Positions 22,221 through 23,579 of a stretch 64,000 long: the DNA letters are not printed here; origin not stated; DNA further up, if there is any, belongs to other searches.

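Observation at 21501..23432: Methyltransferase fused to a D-Ala-D-Ala-ligase-like ATP-grasp domain, standing alone next to mnmG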

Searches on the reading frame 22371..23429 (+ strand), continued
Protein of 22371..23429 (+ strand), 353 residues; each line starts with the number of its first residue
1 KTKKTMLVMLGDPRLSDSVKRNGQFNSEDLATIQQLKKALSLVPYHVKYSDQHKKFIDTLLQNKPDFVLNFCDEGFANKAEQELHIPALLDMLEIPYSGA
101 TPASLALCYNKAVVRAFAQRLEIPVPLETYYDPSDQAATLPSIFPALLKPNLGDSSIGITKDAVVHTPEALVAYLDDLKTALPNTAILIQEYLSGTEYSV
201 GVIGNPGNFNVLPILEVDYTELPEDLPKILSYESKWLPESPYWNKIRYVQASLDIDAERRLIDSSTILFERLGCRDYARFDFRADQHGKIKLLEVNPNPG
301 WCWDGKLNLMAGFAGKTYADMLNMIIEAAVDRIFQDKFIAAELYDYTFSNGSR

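Call 66: find_encoding_contigs(protein=P0314, flank=6000, max_places=2)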
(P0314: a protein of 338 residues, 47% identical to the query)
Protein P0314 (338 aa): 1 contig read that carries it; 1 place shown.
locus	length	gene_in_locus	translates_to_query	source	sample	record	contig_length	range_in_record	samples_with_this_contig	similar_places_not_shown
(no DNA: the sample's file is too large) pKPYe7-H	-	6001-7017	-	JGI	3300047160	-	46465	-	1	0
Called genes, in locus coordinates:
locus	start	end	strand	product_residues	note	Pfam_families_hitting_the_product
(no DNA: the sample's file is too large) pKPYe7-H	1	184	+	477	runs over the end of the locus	PF02321:OEP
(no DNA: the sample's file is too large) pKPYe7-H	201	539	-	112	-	-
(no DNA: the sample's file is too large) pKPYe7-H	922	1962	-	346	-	PF25173:Beta-prop_WDR3_1st (faint), PF23381:Beta-prop_IFT122_1st, PF25174:Beta-prop_THOC3 (faint), PF25175:Beta-prop_WDR5 (faint)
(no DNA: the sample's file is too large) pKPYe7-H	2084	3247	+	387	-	PF00999:Na_H_Exchanger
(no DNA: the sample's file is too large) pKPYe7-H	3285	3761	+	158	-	PF24961:NfeD_membrane (weak), PF01957:NfeD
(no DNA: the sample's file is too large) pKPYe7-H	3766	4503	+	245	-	PF01145:Band_7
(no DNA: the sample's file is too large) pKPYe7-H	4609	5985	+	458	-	PF03315:SDH_beta, PF03313:SDH_alpha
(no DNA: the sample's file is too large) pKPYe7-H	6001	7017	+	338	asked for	PF02655:ATP-grasp_3 (faint), PF07478:Dala_Dala_lig_C, PF13535:ATP-grasp_4 (faint)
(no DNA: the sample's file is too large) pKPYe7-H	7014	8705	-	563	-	-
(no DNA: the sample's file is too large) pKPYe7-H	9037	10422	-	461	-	PF00919:UPF0004, PF04055:Radical_SAM, PF18693:TRAM_2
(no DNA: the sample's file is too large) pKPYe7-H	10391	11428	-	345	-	PF01073:3Beta_HSD, PF01370:Epimerase, PF02719:Polysacc_synt_2, PF04321:RmlD_sub_bind, PF16363:GDP_Man_Dehyd, PF07993:NAD_binding_4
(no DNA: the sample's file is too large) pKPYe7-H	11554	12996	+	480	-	PF00483:NTP_transferase, PF22640:ManC_GMP_beta-helix, PF01050:MannoseP_isomer, PF07883:Cupin_2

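Call 67: find_encoding_contigs(protein=P0358, flank=6000, max_places=2)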
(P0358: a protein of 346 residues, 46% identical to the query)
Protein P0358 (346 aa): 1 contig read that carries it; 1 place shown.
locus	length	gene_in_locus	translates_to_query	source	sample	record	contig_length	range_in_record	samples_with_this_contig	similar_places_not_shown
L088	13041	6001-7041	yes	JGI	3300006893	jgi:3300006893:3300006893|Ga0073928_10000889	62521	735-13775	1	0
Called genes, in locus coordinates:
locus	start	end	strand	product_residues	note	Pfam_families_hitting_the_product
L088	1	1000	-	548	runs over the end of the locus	PF02530:Porin_2 (weak), PF19577:DcaP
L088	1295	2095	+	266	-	PF00027:cNMP_binding, PF13545:HTH_Crp_2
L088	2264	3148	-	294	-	PF00140:Sigma70_r1_2, PF04542:Sigma70_r2, PF04545:Sigma70_r4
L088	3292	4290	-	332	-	PF01479:S4 (weak), PF00849:PseudoU_synth_2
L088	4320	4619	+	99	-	PF20082:DUF6476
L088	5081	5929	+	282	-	PF01209:Ubie_methyltran (weak), PF13489:Methyltransf_23, PF13847:Methyltransf_31, PF08241:Methyltransf_11, PF08242:Methyltransf_12 (weak), PF13649:Methyltransf_25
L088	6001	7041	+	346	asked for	PF07478:Dala_Dala_lig_C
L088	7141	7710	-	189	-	-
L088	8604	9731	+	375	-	PF00278:Orn_DAP_Arg_deC, PF02784:Orn_Arg_deC_N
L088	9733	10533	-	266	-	PF06707:DUF1194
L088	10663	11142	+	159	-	-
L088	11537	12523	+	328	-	PF07538:ChW (faint)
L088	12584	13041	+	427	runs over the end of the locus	PF13439:Glyco_transf_4 (weak), PF12000:Glyco_trans_4_3, PF00534:Glycos_transf_1, PF13692:Glyco_trans_1_4, PF13524:Glyco_trans_1_2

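Call 68: find_encoding_contigs(protein=P0363, flank=6000, max_places=2)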
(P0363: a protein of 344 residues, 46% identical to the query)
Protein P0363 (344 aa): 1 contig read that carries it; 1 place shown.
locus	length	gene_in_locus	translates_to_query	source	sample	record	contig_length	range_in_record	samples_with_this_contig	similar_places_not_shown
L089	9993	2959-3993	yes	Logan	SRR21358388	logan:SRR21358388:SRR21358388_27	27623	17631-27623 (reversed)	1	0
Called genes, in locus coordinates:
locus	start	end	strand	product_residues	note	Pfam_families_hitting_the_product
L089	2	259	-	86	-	?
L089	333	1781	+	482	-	PF01515:PTA_PTB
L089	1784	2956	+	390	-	PF00871:Acetate_kinase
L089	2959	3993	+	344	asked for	PF07478:Dala_Dala_lig_C, PF15632:ATPgrasp_Ter (faint)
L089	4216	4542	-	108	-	PF01381:HTH_3 (weak)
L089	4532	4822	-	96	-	-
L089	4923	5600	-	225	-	PF06508:QueC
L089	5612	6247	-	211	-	PF01066:CDP-OH_P_transf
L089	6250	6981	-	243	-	PF13505:OMP_b-brl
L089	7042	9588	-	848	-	PF00690:Cation_ATPase_N, PF00122:E1-E2_ATPase, PF00702:Hydrolase, PF13246:Cation_ATPase, PF00689:Cation_ATPase_C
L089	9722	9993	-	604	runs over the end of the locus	PF00009:GTP_EFTU, PF01926:MMR_HSR1 (faint), PF22042:EF-G_D2, PF03144:GTP_EFTU_D2, PF00679:EFG_C, PF21018:BipA_C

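Call 73: search_dna_similar(query=P0131, collection=phages, mode=protein, max_evalue=1e-10, max_rows=15)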
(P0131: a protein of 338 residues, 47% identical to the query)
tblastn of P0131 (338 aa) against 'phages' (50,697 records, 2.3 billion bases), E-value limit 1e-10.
Records with a match: 5; places in all: 5; records where one place covers at least 80% of the query: 1.
Best place of each record, by identity: <60% 5.
By first word of the organism name: Bacteriophage 2; Salmonella 2; Escherichia 1.
By host as written in the record: - 2; Salmonella enterica subsp. enterica serovar Kentucky 1; Homo sapiens 1; Escherichia coli O157:H7 ATCC 43895 1.
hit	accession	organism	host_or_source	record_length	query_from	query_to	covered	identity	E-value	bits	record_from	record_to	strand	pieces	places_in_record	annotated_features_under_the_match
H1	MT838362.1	Bacteriophage sp.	human fecal samples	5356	59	332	81%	28.0%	5e-16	85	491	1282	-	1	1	record has no annotation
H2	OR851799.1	Salmonella phage S.Kent 1-2-1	Salmonella enterica subsp. enterica ...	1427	86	329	72%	30.4%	5e-18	90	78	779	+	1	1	record has no annotation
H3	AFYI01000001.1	Salmonella enterica subsp. enterica serovar Infantis str. ...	Homo sapiens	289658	86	329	72%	30.4%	2e-17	89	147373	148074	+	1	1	D-ala D-ala ligase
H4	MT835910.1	Bacteriophage sp.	human fecal samples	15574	85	332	73%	26.2%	2e-11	71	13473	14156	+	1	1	record has no annotation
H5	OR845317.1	Escherichia phage ECO95 1-6-1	Escherichia coli O157:H7 ATCC 43895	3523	149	329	54%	31.9%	5e-13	76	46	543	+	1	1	record has no annotation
